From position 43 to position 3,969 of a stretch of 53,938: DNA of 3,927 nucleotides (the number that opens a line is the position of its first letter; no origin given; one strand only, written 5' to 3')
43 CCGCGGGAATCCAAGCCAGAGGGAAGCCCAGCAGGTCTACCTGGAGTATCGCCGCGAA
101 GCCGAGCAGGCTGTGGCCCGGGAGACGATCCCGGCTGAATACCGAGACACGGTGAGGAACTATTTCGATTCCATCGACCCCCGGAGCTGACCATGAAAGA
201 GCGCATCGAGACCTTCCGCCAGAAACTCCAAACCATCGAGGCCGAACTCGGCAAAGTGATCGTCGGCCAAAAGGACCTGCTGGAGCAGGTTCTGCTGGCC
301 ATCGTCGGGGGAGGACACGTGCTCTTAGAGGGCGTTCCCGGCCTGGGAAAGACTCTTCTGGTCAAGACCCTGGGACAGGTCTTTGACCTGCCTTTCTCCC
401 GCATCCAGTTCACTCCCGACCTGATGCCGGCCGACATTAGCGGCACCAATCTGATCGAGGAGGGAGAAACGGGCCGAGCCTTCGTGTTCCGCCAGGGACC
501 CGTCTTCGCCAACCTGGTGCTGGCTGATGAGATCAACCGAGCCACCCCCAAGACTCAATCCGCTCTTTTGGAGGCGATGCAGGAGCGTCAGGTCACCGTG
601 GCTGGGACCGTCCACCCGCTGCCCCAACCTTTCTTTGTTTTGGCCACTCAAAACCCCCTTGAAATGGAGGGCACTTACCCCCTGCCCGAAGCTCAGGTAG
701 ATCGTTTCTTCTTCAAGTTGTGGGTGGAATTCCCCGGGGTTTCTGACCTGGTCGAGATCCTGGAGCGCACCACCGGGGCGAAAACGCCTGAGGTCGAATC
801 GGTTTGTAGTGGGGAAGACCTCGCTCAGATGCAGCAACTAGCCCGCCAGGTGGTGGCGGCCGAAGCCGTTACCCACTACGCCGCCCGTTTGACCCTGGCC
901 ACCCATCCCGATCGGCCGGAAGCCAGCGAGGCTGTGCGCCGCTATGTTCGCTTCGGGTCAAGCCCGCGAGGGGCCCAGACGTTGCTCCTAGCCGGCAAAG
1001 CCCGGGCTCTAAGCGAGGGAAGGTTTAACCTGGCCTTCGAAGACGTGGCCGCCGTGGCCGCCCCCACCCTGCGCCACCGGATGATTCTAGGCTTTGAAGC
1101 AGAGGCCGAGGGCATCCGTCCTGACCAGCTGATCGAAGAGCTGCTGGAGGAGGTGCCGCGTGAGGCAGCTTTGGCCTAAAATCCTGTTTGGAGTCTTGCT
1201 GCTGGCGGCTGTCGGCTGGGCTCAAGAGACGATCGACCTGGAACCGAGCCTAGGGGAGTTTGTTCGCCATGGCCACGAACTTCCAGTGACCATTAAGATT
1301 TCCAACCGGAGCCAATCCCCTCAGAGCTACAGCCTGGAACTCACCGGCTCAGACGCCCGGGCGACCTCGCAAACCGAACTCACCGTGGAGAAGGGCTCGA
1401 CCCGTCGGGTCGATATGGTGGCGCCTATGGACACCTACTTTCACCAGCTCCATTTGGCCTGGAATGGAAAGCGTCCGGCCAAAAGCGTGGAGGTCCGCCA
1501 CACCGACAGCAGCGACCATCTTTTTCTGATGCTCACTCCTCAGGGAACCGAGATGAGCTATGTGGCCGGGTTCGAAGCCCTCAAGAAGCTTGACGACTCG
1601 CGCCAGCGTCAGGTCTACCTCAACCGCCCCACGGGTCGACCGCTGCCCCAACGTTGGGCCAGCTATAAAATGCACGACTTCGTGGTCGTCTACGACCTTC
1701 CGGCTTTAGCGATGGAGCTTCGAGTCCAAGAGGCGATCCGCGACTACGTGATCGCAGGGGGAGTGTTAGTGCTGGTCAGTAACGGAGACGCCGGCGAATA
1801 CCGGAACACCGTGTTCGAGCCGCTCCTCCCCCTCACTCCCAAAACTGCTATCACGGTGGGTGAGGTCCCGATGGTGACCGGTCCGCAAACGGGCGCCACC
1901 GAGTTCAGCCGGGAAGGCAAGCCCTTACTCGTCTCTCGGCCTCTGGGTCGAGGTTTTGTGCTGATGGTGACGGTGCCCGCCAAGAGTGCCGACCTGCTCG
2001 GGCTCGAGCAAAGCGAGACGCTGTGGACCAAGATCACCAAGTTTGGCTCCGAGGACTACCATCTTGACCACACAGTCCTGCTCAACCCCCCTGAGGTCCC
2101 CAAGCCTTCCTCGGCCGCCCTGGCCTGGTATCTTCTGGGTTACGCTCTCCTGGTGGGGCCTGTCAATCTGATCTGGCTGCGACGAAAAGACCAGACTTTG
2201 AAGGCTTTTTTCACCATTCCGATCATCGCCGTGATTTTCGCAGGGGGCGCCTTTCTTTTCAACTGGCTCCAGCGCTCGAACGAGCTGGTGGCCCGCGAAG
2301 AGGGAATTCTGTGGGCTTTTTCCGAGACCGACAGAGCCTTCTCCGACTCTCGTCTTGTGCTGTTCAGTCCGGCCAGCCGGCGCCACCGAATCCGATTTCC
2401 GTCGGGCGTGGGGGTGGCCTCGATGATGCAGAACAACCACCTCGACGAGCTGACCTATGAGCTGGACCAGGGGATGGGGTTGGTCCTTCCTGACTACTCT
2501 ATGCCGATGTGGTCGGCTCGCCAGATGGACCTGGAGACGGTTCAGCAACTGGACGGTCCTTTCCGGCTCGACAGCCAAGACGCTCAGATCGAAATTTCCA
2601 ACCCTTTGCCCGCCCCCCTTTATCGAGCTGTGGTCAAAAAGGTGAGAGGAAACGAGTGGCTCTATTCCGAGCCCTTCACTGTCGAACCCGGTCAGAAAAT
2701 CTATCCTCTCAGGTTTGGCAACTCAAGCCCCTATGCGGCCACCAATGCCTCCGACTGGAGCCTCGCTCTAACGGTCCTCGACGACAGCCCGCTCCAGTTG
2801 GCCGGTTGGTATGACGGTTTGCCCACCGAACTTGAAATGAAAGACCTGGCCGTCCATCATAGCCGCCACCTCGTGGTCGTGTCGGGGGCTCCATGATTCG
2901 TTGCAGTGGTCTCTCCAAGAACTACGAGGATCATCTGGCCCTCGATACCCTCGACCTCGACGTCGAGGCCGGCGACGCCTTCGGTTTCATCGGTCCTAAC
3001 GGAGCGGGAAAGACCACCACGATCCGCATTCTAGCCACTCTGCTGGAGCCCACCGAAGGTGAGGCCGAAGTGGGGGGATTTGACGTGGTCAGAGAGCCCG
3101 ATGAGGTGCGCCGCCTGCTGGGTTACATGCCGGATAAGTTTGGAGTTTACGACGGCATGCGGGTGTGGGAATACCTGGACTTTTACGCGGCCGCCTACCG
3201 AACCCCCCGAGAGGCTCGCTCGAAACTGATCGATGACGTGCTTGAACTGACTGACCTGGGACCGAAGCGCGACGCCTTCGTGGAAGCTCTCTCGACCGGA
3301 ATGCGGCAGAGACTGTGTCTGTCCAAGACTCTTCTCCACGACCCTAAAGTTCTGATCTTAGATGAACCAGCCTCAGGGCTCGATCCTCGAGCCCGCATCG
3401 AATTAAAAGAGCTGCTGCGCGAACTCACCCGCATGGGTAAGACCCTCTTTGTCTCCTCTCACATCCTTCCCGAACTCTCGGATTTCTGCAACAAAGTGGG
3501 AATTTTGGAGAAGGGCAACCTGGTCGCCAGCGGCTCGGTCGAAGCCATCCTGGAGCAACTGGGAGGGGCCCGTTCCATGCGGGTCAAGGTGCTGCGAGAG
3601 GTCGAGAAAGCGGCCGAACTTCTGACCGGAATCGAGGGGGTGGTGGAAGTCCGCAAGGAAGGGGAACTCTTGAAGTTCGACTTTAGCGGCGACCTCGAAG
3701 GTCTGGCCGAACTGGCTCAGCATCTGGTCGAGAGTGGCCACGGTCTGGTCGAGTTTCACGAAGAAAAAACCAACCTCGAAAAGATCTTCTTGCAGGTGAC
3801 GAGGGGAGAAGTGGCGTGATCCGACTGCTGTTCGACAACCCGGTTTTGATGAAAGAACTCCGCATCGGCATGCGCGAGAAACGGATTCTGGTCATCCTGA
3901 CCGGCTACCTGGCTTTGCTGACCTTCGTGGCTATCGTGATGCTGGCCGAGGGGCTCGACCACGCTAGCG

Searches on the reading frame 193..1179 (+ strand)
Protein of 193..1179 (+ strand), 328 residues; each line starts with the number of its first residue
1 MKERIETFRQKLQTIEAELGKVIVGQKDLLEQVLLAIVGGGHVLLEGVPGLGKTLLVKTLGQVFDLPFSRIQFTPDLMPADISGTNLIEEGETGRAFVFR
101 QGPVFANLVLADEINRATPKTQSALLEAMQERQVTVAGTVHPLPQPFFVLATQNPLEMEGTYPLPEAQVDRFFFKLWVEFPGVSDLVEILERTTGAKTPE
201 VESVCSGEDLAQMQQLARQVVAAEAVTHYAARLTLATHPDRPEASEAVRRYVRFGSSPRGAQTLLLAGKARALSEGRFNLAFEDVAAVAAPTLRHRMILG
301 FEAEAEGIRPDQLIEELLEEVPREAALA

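Call 66: search_protein_families(library=pfam, proteins=[window:193-1179:+], max_evalue=0.0001)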
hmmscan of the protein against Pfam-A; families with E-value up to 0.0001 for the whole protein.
window:193-1179:+ (328 aa): 7 families
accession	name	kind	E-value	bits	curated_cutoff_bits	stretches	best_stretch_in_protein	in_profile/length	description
PF07726.17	AAA_3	-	3.9e-63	211.6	27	1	42-173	1-130/131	ATPase family associated with various cellular activities (AAA)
PF17863.7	AAA_lid_2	-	1.8e-15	56.8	22.7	1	247-316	4-73/74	AAA lid domain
PF07728.20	AAA_5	-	2.1e-12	47.7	22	1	42-172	1-139/139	AAA domain (dynein-related subfamily)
PF20030.5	bpMoxR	-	2.4e-10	40.3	27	1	11-199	2-187/205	MoxR domain in the MoxR-vWA-beta-propeller ternary systems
PF00004.35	AAA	-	3.3e-06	28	21.2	1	43-157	1-113/131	ATPase family associated with various cellular activities (AAA)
PF01078.27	Mg_chelatase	-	3.5e-05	23.8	20.3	0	23-63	5-45/207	Magnesium chelatase, subunit ChlI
PF00493.29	MCM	-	5.7e-05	22.8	23.3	0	36-156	53-174/224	MCM P-loop domain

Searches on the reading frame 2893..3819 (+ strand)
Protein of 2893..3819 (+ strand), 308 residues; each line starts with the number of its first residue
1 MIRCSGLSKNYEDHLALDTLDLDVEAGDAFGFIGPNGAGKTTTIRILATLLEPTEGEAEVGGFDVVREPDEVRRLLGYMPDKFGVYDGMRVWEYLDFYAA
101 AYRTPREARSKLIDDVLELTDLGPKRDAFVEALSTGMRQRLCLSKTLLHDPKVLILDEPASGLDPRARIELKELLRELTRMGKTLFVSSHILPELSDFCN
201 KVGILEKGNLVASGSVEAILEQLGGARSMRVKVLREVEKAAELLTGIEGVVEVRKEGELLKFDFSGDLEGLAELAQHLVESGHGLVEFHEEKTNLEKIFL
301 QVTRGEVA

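Call 66: search_protein_families(library=pfam, proteins=[window:2893-3819:+], max_evalue=0.0001)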
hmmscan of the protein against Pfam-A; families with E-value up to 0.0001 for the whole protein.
window:2893-3819:+ (308 aa): 2 families
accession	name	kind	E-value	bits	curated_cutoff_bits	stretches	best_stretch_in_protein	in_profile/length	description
PF00005.33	ABC_tran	-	5.1e-26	92.3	25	1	17-160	1-136/137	ABC transporter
PF13304.12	AAA_21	-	1.3e-15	58.7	27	1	131-196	238-303/304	AAA domain, putative AbiEii toxin, Type IV TA system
